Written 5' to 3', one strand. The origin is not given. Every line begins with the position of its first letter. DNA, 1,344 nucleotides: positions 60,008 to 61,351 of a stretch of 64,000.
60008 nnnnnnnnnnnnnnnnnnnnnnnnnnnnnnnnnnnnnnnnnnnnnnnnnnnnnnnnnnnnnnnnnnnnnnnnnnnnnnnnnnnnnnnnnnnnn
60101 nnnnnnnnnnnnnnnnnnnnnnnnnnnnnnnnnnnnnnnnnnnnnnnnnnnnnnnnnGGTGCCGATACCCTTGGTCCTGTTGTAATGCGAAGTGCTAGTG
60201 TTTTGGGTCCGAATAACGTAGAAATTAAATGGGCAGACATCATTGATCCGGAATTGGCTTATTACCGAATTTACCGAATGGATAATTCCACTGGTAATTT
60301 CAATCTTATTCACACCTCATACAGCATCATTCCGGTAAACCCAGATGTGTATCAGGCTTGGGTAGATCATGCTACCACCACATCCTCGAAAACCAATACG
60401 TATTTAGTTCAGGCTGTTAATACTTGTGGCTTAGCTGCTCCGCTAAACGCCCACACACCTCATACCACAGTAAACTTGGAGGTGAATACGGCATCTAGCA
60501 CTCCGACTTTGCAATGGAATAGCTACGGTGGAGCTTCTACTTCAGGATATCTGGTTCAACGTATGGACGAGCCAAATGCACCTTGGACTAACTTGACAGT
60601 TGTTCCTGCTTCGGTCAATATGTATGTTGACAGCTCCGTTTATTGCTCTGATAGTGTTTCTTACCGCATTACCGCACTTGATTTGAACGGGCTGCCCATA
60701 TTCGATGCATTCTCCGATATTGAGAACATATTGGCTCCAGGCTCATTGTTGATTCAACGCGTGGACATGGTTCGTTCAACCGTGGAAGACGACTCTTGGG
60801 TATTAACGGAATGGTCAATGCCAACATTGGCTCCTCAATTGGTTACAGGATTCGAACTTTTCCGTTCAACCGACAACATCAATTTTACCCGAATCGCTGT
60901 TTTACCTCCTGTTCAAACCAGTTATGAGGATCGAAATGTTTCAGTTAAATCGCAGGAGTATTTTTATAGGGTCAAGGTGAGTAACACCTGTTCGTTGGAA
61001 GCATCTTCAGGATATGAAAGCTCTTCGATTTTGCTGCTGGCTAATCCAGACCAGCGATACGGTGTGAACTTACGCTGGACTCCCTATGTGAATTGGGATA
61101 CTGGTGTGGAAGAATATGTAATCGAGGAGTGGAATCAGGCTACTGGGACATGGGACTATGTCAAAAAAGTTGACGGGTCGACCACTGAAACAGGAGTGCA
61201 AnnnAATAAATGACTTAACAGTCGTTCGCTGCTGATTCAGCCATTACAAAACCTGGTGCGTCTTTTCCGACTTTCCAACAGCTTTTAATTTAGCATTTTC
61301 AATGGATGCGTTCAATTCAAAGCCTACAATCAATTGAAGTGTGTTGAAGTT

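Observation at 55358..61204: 1948-aa protein of about 19 tandem PKD domains with no recognisable T9SS sorting domain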

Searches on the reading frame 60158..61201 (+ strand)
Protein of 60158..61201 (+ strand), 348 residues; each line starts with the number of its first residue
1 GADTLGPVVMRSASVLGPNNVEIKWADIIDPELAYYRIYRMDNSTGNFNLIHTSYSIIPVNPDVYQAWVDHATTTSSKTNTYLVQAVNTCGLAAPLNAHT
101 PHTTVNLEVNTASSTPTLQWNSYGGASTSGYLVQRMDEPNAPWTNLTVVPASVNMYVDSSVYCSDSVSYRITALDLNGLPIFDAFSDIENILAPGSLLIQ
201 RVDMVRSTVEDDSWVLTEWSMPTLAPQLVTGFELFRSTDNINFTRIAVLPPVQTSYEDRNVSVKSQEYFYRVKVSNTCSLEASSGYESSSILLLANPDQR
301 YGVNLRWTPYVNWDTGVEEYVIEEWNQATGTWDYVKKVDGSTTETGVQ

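Call 7: search_protein_families(library=pfam, proteins=[window:60158-61201:+], max_evalue=1)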
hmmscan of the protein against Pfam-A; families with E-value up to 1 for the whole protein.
window:60158-61201:+ (348 aa): 1 family
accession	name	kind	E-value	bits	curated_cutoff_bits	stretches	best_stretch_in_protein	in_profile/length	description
PF18224.6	ToxB_N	-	0.0033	17.9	25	0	76-94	29-47/61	ToxB N-terminal domain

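Call 8: find_homologous_proteins(query=window:60158-61201:+, max_evalue=0.001)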
Query window:60158-61201:+ (348 aa): 6 proteins with E <= 0.001 among 4016 candidates.
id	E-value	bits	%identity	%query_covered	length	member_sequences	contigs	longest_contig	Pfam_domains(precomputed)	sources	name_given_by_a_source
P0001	3.6e-216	735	94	100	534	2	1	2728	PF00801.27,PF18911.7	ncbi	ncbi:MAG: hypothetical protein RL491_1136, partial [Bacteroidota bacterium]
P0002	1.7e-120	421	79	68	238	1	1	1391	-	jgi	jgi:hypothetical protein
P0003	1.7e-81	292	90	42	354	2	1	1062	PF00801.27,PF18911.7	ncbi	ncbi:MAG: PKD domain-containing protein, partial [Bacteroidota bacterium]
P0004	4.6e-56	209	38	99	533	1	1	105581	PF00801.27,PF18911.7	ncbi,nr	ncbi:MAG: PKD domain-containing protein [Bacteroidia bacterium]|nr:PKD domain-containing protein [Ba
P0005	9.1e-43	165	35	75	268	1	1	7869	-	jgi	jgi:hypothetical protein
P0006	2.9e-39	154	37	70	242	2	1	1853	-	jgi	jgi:hypothetical protein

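Call 10: search_protein_families(library=ncbifam, proteins=[window:60158-61201:+], max_evalue=10)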
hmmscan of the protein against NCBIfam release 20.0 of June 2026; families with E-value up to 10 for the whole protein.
window:60158-61201:+ (348 aa): 0 families

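Call 15: find_encoding_contigs(protein=P0004, flank=10000, max_places=4)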
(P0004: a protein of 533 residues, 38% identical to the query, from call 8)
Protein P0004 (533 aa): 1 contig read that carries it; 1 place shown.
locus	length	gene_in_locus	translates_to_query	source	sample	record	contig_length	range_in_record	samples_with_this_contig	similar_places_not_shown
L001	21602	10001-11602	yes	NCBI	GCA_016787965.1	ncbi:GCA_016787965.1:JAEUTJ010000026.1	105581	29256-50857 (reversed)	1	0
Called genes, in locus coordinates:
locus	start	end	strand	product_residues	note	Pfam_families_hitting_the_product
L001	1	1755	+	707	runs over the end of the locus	PF05572:Peptidase_M43, PF18962:Por_Secre_tail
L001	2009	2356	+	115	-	-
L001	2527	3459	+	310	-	PF00348:polyprenyl_synt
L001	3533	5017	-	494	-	-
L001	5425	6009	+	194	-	-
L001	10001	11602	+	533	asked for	PF18911:PKD_4, PF00801:PKD (weak)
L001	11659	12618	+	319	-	PF00512:HisKA, PF02518:HATPase_c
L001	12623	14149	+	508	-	PF01676:Metalloenzyme, PF06415:iPGM_N, PF01663:Phosphodiest (weak)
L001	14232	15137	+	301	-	PF13505:OMP_b-brl (weak), PF19573:DUF6089 (weak)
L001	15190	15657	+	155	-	-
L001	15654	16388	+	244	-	PF02348:CTP_transf_3, PF12804:NTP_transf_3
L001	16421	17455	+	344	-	PF18174:HU-CCDC81_bac_1, PF18175:HU-CCDC81_bac_2, PF05036:SPOR (weak)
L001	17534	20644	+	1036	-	PF07494:Reg_prop (faint), PF02518:HATPase_c (faint), PF07495:Y_Y_Y, PF07730:HisKA_3 (weak)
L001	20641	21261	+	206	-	PF00072:Response_reg, PF00196:GerE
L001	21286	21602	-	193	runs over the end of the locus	PF00677:Lum_binding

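Call 17: find_related_loci(query=A1, collection=genome_contigs, flank=10000)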
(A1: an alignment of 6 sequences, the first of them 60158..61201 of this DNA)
Query A1 (348 aa) in genome_contigs; peptide patterns used: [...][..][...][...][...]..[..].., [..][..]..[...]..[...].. (x = any residue, [..] = any of these).
307 stretches matched a pattern; 102 encode a relative of the query (tblastn E <= 1e-3); the best 80 are kept; 80 distinct loci.
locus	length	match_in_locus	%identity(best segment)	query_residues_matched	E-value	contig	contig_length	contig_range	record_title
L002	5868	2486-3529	95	1-348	0e+0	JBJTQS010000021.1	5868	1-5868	MAG: Bacteroidota bacterium isolate samp_4448_semibin_214 samp_4448_100584, whole genome shotgun sequence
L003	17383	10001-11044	93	1-348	0e+0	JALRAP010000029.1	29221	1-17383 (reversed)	MAG: Bacteroidia bacterium isolate HJW.49 NODE_29_length_29221_cov_7.122632, whole genome shotgun sequence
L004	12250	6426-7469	79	1-348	0e+0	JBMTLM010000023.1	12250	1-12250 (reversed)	MAG: Bacteroidia bacterium isolate LKB_V4_S16_100percent_par_LKB_V4_S16_metabat.111_sub NODE_4441_length_12250_cov_3.933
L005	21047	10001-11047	72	1-348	3e-173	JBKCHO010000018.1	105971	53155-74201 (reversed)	MAG: Bacteroidota bacterium isolate samp_487_concoct_766 samp_487_171700, whole genome shotgun sequence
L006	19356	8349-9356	44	7-344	8e-84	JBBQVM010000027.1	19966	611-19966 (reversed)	MAG: Bacteroidia bacterium isolate Co_metawrap_1996 Cmw_1996_k141_18314125_length_19966_cov_8.0000, whole genome shotgun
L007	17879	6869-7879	43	7-344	4e-81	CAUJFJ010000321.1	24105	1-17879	MAG: Bacteroidota bacterium isolate KLAP29 genome assembly, contig: KLAP29_469639, whole genome shotgun sequence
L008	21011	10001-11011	43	7-344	3e-80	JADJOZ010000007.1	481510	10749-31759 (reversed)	MAG: Bacteroidetes bacterium isolate Fred_18-Q3-R57-64_BATAC.274 tig00006488-10-4803740, whole genome shotgun sequence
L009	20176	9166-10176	42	7-344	2e-79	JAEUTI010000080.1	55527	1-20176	MAG: Bacteroidia bacterium isolate new MAG-325 k141_2563790, whole genome shotgun sequence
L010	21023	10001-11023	36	3-342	7e-63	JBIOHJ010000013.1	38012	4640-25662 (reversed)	MAG: Bacteroidia bacterium isolate GcB14-4 k141_22849_length_38012_cov_25.2940, whole genome shotgun sequence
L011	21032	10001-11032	39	3-347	7e-63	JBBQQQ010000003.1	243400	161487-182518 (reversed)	MAG: Bacteroidia bacterium isolate Co_metawrap_1593 Cmw_1593_k141_24062303_length_243400_cov_25.9992, whole genome shotg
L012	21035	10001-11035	36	3-348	1e-62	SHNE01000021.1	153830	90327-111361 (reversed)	MAG: Bacteroidetes bacterium isolate Bin7_1 c_000000000036, whole genome shotgun sequence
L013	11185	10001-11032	36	3-345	3e-61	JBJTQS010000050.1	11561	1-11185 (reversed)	MAG: Bacteroidota bacterium isolate samp_4448_semibin_214 samp_4448_348760, whole genome shotgun sequence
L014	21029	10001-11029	38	3-345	5e-61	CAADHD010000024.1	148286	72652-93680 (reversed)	uncultured Bacteroidetes bacterium isolate BCD.fa.gz genome assembly, contig: k127_584145, whole genome shotgun sequence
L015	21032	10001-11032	36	3-345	7e-61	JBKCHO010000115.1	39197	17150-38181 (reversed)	MAG: Bacteroidota bacterium isolate samp_487_concoct_766 samp_487_1231587, whole genome shotgun sequence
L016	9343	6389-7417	38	2-345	2e-60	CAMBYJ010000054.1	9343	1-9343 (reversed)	MAG: Chitinophaga pinensis isolate GH-07nov19-206 genome assembly, contig: GH-07nov19-C12729, whole genome shotgun seque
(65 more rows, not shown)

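Call 22: predict_structure(alignment_id=A1)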
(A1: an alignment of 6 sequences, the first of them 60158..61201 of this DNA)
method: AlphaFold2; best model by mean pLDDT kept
length: 348 residues; sequences in the alignment: 6
mean_pLDDT: 72.2   pTM: 0.56
mean pLDDT of the five models: 72.2, 68.9, 63.2, 61.9, 59.1
residues with pLDDT >= 90: 42; 70-90: 170; 50-70: 91; < 50: 45
segments of 3 or more residues with pLDDT < 50: 198-204, 213-224, 281-290, 311-317, 343-348
pLDDT, mean of each block of 10 residues (from residue 1): 73 79 82 89 89 74 71 73 90 87 85 85 84 83 89 91 82 84 78 57 47 46 54 76 79 81 70 63 38 63 68 47 60 58 45
secondary structure, 60 per line:
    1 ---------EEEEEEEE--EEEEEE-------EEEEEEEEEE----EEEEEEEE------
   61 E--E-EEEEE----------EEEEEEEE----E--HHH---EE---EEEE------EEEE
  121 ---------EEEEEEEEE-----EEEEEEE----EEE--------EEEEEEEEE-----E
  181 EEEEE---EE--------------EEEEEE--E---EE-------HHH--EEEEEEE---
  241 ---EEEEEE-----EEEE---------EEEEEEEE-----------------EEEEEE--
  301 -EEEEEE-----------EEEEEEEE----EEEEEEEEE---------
elements in order: E10-17 E20-25 E33-42 E47-54 E66-70 E81-88 E107-110 E117-120 E130-138 E144-150 E155-157 E166-174 E180-185 E205-210 E231-237 E244-249 E255-258 E268-275 E293-298 E302-307 E319-326 E331-339
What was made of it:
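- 61037..61201 (+): Partial fourth Fn3 (through strand E). It lacks strands F and G and ends in ............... This is the proposed docking site for the small F-G + type B CTD protein. Low pLDDT (45-68) when modelled alone (call 22).
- The half Fn3 modelled alone has low confidence (call 22).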

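Call 26: search_protein_representatives(alignment_id=A1)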
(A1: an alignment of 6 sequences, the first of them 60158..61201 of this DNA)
Query: 6 sequences, 529 profile positions. Proteins with E-value up to 0.001 (for the whole library): 116422; up to 1e-10: 52746; up to 1e-30: 13361. The best 150 are listed.
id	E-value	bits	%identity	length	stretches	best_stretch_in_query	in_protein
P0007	0.0e+00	3375.2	-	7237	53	16-524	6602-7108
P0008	0.0e+00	2647.9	-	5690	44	13-527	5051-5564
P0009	0.0e+00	2231.6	-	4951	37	15-526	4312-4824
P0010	0.0e+00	2082.2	-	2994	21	13-528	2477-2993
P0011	0.0e+00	1878.8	-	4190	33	4-524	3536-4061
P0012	0.0e+00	1873.3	-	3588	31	2-184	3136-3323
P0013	0.0e+00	1824.6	-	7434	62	2-146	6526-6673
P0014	0.0e+00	1742.7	-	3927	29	7-523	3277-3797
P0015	0.0e+00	1661.7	-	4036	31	16-525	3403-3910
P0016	0.0e+00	1634.5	-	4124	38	3-180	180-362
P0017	0.0e+00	1563.2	-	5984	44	15-176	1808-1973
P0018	0.0e+00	1502.1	-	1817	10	13-528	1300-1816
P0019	0.0e+00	1476.6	-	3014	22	15-519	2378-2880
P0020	0.0e+00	1419.9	-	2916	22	6-523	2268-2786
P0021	0.0e+00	1403.8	-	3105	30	6-182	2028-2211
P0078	7.3e-285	962.4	-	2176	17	3-525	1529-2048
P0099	5.6e-268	906.6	-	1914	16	14-523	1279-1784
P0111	3.3e-257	871.1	-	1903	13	2-527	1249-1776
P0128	4.2e-243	824.5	-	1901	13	6-527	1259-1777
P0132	5.6e-241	817.5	-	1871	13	2-523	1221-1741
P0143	2.9e-234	795.4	-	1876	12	14-524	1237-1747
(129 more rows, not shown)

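Call 71: list_cluster_members(proteins=[P0001, P0003, P0004, P0289, P0301, P0314, P0320, P0328, P0330, P0335])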
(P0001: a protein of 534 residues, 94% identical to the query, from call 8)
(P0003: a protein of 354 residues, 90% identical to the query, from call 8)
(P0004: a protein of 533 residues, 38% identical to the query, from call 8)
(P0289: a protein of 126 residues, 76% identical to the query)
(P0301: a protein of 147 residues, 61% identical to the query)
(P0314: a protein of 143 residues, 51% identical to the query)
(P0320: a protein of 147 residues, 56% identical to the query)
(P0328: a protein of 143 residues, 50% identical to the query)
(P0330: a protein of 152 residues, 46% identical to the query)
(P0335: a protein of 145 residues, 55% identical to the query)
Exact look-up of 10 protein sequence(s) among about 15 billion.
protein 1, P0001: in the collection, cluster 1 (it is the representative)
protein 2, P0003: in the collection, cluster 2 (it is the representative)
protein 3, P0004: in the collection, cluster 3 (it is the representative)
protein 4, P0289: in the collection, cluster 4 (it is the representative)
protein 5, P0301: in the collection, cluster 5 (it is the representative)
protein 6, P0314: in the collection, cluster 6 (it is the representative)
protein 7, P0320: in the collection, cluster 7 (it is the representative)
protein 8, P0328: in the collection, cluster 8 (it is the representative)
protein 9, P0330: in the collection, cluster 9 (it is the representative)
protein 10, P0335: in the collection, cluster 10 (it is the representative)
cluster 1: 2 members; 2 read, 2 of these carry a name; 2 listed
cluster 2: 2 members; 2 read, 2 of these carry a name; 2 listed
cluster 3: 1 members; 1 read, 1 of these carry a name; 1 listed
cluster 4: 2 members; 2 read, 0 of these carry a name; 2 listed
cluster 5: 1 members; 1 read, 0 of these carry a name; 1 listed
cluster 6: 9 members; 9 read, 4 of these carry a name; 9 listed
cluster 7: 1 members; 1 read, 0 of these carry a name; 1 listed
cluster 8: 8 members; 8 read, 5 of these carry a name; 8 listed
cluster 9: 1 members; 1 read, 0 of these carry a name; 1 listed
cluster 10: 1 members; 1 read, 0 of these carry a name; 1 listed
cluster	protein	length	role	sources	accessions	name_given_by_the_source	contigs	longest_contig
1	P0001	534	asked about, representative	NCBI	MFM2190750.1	MAG: hypothetical protein RL491_1136, partial [Bacteroidota bacterium]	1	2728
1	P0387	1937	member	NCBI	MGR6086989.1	MAG: PKD domain-containing protein [Arcticibacter sp.]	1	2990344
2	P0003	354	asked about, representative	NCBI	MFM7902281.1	MAG: PKD domain-containing protein, partial [Bacteroidota bacterium]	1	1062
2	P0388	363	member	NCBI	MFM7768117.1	MAG: PKD domain-containing protein, partial [Bacteroidota bacterium]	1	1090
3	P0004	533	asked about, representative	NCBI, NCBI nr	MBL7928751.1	MAG: PKD domain-containing protein [Bacteroidia bacterium] | PKD domain-containing protein [Bacteroidia bacterium]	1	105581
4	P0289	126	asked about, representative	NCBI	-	-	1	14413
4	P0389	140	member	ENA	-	-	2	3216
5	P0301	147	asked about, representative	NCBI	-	-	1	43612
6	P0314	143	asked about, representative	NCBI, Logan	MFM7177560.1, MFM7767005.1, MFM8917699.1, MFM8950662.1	MAG: gliding motility-associated C-terminal domain-containing protein [Bacteroidota ...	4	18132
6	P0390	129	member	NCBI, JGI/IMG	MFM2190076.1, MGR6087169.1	MAG: gliding motility-associated C-terminal domain-containing protein [Arcticibacter sp.] | gliding motility-associated-like protein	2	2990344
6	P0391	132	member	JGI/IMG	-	gliding motility-associated-like protein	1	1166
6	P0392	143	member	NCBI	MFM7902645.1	MAG: gliding motility-associated C-terminal domain-containing protein [Bacteroidota ...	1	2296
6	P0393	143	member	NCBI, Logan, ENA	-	-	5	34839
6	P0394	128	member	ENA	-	-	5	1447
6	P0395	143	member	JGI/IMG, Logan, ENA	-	-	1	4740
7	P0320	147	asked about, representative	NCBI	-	-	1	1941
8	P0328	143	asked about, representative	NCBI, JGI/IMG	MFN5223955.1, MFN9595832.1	MAG: gliding motility-associated C-terminal domain-containing protein [Bacteroidota ... | gliding motility-associated-like protein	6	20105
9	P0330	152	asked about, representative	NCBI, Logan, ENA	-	-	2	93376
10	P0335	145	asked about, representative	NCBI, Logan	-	-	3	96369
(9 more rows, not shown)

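Call 72: find_encoding_contigs(protein=P0390, flank=9000, max_places=3)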
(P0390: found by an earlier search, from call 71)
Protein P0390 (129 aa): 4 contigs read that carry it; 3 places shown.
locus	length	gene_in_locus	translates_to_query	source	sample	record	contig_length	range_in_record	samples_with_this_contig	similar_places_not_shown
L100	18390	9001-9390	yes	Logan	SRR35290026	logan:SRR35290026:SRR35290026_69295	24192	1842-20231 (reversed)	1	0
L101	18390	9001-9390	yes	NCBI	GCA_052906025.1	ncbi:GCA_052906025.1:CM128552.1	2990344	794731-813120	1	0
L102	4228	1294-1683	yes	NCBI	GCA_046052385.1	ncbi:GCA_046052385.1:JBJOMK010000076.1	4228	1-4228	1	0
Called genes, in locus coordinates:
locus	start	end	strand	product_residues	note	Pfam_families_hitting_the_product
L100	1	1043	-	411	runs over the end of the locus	PF05222:AlaDh_PNT_N, PF02254:TrkA_N (faint), PF01262:AlaDh_PNT_C, PF02826:2-Hacid_dh_C (weak), PF01488:Shikimate_DH (weak), PF03446:NAD_binding_2 (weak), PF03807:F420_oxidored (weak)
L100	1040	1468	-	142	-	PF02367:TsaE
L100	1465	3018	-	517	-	PF00072:Response_reg, PF08665:PglZ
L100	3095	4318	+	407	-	PF01966:HD (weak), PF19276:HD_assoc_2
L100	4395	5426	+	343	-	-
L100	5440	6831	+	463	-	PF03331:LpxC, PF07977:FabA, PF22817:ApeP-like, PF22818:ApeI-like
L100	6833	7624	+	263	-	PF25084:LbH_EIF2B (faint), PF25087:GMPPB_C (faint), PF00132:Hexapep, PF13720:Acetyltransf_11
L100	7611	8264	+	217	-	PF00005:ABC_tran, PF13304:AAA_21 (faint)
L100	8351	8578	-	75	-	-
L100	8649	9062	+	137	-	-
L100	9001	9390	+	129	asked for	PF13585:CHU_C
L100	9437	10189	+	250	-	PF18962:Por_Secre_tail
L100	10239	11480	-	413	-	PF07075:NamZ_N, PF20732:NamZ_C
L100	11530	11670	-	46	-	-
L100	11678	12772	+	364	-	PF02687:FtsX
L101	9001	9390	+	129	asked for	PF13585:CHU_C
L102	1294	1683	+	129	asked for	PF13585:CHU_C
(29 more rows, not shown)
